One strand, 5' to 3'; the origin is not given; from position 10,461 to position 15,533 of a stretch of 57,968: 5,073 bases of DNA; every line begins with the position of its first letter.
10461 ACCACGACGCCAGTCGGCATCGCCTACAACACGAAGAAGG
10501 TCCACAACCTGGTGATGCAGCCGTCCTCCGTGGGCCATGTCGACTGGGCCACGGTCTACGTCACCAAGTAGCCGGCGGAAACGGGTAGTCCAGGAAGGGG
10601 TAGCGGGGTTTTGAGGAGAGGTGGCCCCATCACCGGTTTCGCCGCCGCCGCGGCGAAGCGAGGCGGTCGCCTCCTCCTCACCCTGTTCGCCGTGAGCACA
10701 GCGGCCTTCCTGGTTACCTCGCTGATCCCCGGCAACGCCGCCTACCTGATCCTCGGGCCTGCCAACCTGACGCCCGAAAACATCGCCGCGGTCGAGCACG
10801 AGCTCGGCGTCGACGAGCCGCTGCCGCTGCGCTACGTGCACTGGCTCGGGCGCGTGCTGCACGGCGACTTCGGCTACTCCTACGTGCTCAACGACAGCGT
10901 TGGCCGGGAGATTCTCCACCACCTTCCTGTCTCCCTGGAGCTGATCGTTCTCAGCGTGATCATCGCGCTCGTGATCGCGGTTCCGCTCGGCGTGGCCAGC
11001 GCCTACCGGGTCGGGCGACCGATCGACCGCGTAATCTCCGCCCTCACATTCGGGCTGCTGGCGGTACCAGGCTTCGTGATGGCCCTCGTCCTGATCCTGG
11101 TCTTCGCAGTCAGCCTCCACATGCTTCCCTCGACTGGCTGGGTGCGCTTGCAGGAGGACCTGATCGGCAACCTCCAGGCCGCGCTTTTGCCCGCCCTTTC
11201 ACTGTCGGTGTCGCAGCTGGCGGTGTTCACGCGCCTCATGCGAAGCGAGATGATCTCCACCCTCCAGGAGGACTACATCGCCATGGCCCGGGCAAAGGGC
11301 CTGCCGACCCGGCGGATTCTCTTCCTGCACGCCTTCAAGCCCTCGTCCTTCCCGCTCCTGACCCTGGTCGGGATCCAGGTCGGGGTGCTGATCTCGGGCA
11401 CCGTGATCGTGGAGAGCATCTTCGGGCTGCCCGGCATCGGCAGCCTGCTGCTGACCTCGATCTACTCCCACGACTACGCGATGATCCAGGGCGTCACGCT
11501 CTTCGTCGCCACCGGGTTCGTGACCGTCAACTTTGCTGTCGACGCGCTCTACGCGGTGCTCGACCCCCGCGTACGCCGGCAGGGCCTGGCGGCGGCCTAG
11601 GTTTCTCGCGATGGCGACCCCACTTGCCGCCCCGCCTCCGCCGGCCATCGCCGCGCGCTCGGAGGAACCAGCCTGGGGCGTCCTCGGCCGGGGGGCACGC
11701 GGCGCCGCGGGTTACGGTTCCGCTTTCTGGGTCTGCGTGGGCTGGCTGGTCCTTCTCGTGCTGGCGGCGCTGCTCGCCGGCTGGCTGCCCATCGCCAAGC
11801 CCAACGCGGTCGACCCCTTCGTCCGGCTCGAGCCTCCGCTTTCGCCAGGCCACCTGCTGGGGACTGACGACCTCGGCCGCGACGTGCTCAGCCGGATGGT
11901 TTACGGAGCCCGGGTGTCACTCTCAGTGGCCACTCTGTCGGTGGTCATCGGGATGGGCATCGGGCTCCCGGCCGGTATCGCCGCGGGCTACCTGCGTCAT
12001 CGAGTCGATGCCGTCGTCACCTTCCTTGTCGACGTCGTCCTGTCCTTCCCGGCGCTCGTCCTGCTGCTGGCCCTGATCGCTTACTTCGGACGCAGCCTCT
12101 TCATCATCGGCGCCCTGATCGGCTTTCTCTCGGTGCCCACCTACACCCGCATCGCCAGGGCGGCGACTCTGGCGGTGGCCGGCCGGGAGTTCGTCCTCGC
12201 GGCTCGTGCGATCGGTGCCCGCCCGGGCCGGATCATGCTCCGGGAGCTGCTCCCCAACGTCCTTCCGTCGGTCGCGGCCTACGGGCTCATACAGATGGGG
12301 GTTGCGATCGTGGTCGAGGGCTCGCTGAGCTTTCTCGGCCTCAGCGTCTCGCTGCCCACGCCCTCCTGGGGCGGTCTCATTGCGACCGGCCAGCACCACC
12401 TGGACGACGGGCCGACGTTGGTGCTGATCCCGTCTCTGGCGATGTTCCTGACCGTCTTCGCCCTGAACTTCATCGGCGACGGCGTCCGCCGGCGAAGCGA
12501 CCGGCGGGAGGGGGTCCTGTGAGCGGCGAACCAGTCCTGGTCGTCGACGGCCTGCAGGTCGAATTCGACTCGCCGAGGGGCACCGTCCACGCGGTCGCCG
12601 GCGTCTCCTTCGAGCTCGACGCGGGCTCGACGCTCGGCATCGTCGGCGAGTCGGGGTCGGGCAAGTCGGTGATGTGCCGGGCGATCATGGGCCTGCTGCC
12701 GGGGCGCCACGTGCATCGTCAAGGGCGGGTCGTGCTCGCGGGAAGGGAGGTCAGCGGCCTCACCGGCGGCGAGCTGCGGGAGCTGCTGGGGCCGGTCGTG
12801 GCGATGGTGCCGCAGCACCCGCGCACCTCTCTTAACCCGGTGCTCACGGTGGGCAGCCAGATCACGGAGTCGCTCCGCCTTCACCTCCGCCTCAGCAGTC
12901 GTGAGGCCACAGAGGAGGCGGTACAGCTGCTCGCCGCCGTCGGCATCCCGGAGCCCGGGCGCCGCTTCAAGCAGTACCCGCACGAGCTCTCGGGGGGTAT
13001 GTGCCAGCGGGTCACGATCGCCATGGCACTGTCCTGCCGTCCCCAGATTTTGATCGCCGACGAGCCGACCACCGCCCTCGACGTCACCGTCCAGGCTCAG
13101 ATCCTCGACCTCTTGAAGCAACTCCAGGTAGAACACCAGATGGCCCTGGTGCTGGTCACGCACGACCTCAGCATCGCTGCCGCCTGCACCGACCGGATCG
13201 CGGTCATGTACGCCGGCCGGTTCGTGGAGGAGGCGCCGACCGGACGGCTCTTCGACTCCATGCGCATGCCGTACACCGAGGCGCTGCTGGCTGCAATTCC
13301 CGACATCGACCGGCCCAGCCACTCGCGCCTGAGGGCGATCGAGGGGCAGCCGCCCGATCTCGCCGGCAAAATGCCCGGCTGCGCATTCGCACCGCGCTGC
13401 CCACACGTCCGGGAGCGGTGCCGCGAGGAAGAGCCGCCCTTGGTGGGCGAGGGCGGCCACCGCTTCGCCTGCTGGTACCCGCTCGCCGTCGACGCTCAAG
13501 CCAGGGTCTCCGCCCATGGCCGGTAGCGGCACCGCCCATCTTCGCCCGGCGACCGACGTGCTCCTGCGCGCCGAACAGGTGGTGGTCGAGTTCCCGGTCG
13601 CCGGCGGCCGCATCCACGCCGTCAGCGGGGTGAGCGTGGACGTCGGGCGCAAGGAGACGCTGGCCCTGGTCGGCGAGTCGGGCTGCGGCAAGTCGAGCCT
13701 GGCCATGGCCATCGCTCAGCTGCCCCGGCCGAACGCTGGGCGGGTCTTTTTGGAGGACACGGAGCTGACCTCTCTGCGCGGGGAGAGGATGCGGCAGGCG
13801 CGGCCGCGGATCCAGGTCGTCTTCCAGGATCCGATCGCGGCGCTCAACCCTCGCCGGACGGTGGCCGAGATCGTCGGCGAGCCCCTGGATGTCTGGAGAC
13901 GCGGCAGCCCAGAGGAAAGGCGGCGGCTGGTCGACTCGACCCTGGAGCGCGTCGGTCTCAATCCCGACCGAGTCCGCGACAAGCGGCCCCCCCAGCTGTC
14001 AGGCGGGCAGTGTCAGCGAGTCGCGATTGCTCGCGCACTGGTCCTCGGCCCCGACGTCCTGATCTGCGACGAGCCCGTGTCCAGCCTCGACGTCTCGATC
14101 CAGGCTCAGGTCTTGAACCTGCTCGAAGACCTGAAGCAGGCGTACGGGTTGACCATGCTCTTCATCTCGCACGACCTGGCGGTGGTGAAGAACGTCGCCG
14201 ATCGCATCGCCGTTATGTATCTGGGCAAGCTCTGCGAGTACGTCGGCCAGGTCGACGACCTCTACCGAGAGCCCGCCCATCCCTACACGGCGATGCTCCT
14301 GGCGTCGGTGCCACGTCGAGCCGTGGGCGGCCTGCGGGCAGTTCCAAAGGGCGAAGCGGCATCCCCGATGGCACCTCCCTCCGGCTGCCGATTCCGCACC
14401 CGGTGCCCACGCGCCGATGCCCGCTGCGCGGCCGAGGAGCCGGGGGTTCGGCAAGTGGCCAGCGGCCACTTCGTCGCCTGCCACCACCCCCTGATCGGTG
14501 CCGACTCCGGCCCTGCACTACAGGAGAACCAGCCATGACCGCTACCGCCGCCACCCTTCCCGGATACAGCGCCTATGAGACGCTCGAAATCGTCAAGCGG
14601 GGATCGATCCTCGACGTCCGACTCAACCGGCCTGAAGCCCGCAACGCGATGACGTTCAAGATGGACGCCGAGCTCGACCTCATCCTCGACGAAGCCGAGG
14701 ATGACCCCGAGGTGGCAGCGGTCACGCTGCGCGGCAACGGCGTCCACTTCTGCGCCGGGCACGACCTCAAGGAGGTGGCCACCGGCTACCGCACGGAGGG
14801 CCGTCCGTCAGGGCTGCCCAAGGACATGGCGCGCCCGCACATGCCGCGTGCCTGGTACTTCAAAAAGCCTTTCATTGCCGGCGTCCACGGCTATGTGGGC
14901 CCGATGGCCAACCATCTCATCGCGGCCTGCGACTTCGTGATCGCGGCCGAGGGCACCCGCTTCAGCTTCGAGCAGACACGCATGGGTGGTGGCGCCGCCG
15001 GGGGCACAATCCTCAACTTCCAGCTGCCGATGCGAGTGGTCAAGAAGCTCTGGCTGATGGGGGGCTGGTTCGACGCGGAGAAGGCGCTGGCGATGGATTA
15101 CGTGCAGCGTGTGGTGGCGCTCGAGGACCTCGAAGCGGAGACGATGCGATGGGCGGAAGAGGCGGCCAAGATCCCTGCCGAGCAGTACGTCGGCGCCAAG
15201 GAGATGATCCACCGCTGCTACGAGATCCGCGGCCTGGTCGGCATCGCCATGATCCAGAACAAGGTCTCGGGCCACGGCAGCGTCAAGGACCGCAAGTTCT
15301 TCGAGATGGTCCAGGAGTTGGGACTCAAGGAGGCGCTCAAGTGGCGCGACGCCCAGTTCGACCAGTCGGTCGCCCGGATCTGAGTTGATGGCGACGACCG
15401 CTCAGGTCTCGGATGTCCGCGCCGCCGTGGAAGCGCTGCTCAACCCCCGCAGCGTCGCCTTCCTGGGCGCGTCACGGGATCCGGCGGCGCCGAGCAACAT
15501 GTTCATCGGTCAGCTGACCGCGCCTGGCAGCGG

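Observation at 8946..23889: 14-gene co-directional operon joining a peptide-type ABC importer directly to CoA-thioester chemistry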

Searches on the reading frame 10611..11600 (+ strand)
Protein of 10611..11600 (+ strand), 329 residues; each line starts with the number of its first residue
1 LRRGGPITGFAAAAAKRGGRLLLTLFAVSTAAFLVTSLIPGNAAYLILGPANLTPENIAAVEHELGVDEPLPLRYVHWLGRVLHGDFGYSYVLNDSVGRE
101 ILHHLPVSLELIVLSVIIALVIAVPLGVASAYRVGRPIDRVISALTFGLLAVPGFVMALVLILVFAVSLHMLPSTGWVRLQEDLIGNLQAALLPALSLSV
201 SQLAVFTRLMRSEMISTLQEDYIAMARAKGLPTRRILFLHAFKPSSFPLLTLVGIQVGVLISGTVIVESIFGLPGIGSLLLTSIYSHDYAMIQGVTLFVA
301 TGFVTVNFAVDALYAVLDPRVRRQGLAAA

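Call 3: search_protein_families(library=pfam, proteins=[window:10611-11600:+])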
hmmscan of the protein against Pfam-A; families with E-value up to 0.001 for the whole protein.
window:10611-11600:+ (329 aa): 2 families
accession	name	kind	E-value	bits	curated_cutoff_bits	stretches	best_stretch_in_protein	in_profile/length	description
PF00528.27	BPD_transp_1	-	5e-38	131.1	26.4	1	123-323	1-184/184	Binding-protein-dependent transport system inner membrane component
PF19300.4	BPD_transp_1_N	-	1.5e-10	41.7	23.8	1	20-109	11-111/114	Binding-prot-dependent transport system membrane comp, N-term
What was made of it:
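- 10611..11600 (+): ABC permease 1. BPD_transp_1 + BPD_transp_1_N (call 3).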

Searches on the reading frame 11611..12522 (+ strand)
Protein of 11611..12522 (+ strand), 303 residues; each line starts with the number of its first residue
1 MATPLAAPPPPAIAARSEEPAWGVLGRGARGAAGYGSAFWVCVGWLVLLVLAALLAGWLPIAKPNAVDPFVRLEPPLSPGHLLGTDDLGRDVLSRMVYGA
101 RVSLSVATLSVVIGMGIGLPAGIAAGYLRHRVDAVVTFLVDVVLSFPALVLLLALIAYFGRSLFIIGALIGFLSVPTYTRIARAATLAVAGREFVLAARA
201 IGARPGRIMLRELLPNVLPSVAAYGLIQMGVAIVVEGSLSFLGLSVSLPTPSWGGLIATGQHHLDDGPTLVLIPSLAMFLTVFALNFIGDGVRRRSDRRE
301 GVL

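Call 3: search_protein_families(library=pfam, proteins=[window:11611-12522:+])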
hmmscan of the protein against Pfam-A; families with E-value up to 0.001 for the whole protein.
window:11611-12522:+ (303 aa): 1 family
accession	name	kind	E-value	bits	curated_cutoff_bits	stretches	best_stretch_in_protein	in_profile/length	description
PF00528.27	BPD_transp_1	-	1.2e-25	90.7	26.4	1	118-299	1-181/184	Binding-protein-dependent transport system inner membrane component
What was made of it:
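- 11611..12522 (+): ABC permease 2. BPD_transp_1 (call 3).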

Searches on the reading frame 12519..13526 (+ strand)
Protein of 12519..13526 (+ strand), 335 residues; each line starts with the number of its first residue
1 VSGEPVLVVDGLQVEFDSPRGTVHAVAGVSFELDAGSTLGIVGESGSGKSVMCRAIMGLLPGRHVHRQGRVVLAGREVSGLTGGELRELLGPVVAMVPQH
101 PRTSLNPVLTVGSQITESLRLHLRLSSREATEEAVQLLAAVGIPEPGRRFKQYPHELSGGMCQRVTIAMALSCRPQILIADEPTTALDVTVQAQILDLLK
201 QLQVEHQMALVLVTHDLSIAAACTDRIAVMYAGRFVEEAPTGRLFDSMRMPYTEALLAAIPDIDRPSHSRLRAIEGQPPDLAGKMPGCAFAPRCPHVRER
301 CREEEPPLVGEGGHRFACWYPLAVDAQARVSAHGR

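Call 3: search_protein_families(library=pfam, proteins=[window:12519-13526:+])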
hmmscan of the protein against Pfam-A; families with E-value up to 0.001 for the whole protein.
window:12519-13526:+ (335 aa): 6 families
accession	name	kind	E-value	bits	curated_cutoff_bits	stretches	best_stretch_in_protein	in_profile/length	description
PF00005.33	ABC_tran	-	9.4e-29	101.2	25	1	28-185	3-137/137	ABC transporter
PF08352.17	oligo_HPY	-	7.8e-19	68.3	27.1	1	236-301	1-65/65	Oligopeptide/dipeptide transporter, C-terminal region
PF13304.12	AAA_21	-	3.4e-06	27.8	27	1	111-219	203-302/304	AAA domain, putative AbiEii toxin, Type IV TA system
PF02463.25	SMC_N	-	2e-05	24.6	40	1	40-221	28-205/220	RecF/RecN/SMC N terminal domain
PF13401.12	AAA_22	-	0.00061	20.5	27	0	41-213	10-121/130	AAA domain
PF13191.12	AAA_16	-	0.00084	20.3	32.6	0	40-123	28-120/167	AAA ATPase domain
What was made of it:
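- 12519..13526 (+): ABC ATPase 1 with an oligo_HPY C-terminal domain. Call 3.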

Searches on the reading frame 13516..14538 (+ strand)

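Call 3: search_protein_families(library=pfam, proteins=[window:13516-14538:+])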
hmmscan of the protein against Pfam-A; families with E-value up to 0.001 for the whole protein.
window:13516-14538:+ (340 aa): 4 families
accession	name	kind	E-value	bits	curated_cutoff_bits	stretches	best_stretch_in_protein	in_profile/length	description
PF00005.33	ABC_tran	-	5.4e-33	114.9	25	1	37-188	2-136/137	ABC transporter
PF08352.17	oligo_HPY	-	2.8e-15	56.9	27.1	1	244-304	4-65/65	Oligopeptide/dipeptide transporter, C-terminal region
PF13304.12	AAA_21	-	2.1e-06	28.5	27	0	158-224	235-303/304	AAA domain, putative AbiEii toxin, Type IV TA system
PF20703.3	nSTAND1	-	0.00085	19.5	27.1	0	31-65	18-52/379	Novel STAND NTPase 1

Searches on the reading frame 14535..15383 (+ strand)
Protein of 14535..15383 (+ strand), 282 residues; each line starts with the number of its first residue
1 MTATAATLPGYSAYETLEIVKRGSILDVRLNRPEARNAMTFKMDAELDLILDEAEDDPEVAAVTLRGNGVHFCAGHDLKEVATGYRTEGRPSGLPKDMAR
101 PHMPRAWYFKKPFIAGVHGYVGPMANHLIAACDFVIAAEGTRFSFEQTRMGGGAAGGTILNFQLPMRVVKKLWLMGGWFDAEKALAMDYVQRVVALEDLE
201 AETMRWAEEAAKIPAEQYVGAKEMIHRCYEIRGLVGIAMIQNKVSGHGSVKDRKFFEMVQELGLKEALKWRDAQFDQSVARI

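Call 3: search_protein_families(library=pfam, proteins=[window:14535-15383:+])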
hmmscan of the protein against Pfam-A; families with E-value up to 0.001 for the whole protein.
window:14535-15383:+ (282 aa): 2 families
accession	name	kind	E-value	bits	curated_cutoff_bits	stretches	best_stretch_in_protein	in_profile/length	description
PF00378.25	ECH_1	-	1.2e-32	113.6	27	1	23-238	4-218/251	Enoyl-CoA hydratase/isomerase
PF16113.10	ECH_2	-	5.7e-16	59.4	27.2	1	28-204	4-182/335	Enoyl-CoA hydratase/isomerase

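Call 5: search_protein_families(library=ncbifam, proteins=[window:14535-15383:+], max_evalue=0.00001)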
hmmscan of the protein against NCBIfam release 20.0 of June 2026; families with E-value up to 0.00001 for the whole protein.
window:14535-15383:+ (282 aa): 62 families (the best 25 are shown)
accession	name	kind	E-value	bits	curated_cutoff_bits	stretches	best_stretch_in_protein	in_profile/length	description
NF006128.0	PRK08272.1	subfamily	4.1e-37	128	257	2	106-278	128-301/308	crotonase/enoyl-CoA hydratase family protein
NF006140.0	PRK08290.1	subfamily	2.3e-36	125.5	280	1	14-235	7-247/292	enoyl-CoA hydratase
NF051848.1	EnCoAHydtEchA19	equivalog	1.1e-31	110.4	400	1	18-212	3-199/258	enoyl-CoA hydratase EchA19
NF042430.2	EnCoAhydt_DpgD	equivalog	2.3e-31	109.2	400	1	21-212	3-199/258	enoyl-CoA-hydratase DpgD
NF004840.0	PRK06190.1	equivalog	9.1e-29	100.8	253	1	17-238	6-226/260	enoyl-CoA hydratase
NF006008.0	PRK08139.1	equivalog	9.8e-27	94.1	313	1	17-230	13-225/266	enoyl-CoA hydratase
NF046063.1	oxepin_alt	equivalog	1e-26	94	300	1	18-229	3-216/254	oxepin-CoA hydrolase, alternative type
NF005126.0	PRK06563.1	subfamily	1.1e-25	90.5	261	1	14-212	6-204/263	crotonase/enoyl-CoA hydratase family protein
NF006100.0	PRK08252.1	subfamily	4.1e-25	88.8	282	1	16-213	4-196/254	crotonase/enoyl-CoA hydratase family protein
NF006588.0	PRK09120.1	equivalog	6.2e-25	87.9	276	1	14-231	7-227/276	p-hydroxycinnamoyl CoA hydratase/lyase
NF009125.0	PRK12478.1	equivalog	7.3e-25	87.6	347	1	13-276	5-281/304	crotonase/enoyl-CoA hydratase family protein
NF005700.0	PRK07511.1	subfamily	1.3e-24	87.2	274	1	16-228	4-218/260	enoyl-CoA hydratase family protein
NF004794.0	PRK06142.1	equivalog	3.4e-24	86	308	1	13-228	4-230/273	crotonase/enoyl-CoA hydratase family protein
NF005864.0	PRK07799.1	equivalog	1.7e-23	83.2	316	1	18-198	11-193/266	crotonase/enoyl-CoA hydratase family protein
NF004517.0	PRK05862.1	equivalog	3.5e-23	82.4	396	1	13-232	2-218/257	enoyl-CoA hydratase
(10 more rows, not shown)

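Call 15: search_solved_structures(query=window:14535-15383:+, max_evalue=1e-15)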
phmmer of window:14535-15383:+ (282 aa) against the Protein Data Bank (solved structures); distinct sequences matched with E-value up to 1e-15: 39.
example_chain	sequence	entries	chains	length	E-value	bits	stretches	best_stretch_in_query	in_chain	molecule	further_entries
4k29_A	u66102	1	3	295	2e-26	96.2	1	19-276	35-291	Enoyl-CoA hydratase/isomerase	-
5zai_A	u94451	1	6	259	1.3e-22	83.7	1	14-239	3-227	3-hydroxypropionyl-coenzyme A dehydratase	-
3ome_A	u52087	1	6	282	6.5e-22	81.4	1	22-249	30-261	Enoyl-CoA hydratase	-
2ej5_A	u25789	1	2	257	2.9e-20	76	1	14-224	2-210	Enoyl-CoA hydratase subunit II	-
2uzf_A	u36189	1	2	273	4.6e-20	75.4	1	23-213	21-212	NAPHTHOATE SYNTHASE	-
3t3w_A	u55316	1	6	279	4.9e-20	75.3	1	25-250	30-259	Enoyl-CoA hydratase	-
5xzd_A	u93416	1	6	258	1.4e-19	73.8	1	13-238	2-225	Enoyl-CoA hydratase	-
4k3w_A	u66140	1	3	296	2.3e-19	73.1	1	14-228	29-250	Enoyl-CoA hydratase/isomerase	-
3swx_A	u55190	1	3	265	1.8e-18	70.2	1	11-197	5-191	Probable enoyl-CoA hydratase/isomerase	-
3h81_A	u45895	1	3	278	3.2e-18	69.3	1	8-232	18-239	enoyl-CoA hydratase echA8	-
3r9t_A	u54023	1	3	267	3.8e-18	69.1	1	21-194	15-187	EchA1_1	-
3r9s_A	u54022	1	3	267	3.8e-18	69.1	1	21-194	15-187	Carnitinyl-CoA dehydratase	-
3trr_A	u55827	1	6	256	4.6e-18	68.8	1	9-215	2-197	Probable enoyl-CoA hydratase/isomerase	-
2iex_A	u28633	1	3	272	5.3e-18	68.6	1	20-211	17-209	Dihydroxynapthoic acid synthetase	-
5ylo_A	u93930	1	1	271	1.5e-17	67.2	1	25-224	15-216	Probable enoyl-CoA hydratase/isomerase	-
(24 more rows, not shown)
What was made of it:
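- ECH1's second-best solved relative is 3-hydroxypropionyl-CoA dehydratase (call 15).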
